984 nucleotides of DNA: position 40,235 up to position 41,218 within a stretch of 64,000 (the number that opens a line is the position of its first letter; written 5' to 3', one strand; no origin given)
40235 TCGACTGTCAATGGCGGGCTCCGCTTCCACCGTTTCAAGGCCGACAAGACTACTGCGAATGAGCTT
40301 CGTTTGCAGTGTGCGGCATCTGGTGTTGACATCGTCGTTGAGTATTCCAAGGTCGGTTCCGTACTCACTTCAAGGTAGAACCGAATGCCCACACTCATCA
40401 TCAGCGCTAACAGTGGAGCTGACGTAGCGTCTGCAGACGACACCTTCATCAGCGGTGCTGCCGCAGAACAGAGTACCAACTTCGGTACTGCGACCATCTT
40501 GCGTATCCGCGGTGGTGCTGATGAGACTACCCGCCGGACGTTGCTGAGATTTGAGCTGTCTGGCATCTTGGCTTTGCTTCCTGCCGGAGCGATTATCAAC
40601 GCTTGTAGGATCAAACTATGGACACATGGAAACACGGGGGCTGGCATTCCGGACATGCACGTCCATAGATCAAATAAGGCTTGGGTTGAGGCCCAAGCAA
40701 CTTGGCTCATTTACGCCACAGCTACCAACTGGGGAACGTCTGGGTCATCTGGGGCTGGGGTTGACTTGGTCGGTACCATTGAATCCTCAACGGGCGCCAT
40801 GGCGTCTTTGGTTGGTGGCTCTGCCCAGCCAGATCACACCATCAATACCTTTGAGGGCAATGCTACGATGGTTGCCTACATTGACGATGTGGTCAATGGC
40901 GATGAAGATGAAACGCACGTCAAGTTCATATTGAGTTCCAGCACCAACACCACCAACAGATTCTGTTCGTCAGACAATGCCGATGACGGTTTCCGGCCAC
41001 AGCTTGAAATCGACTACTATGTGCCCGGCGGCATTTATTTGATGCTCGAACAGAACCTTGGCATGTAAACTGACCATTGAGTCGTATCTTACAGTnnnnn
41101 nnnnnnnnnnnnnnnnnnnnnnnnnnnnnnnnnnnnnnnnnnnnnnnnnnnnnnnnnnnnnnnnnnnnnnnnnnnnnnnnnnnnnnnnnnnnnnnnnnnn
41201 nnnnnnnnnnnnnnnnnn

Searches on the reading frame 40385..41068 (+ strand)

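Call 25: search_protein_families(library=phrogs, proteins=[window:40385-41068:+], max_evalue=0.01)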
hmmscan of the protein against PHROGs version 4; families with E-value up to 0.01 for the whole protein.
window:40385-41068:+ (227 aa): 0 families

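Call 63: search_protein_families(library=pfam, proteins=[window:40385-41068:+], max_evalue=0.01)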
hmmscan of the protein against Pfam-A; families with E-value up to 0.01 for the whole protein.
window:40385-41068:+ (227 aa): 2 families
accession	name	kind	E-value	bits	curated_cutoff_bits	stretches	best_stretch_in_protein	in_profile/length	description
PF24517.2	CBM96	-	3.3e-11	43.7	26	1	13-107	4-92/164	Carbohydrate-binding module family 96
PF06848.17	Disaggr_repeat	-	0.0039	17.3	33.9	1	44-209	22-179/179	Disaggregatase related repeat domain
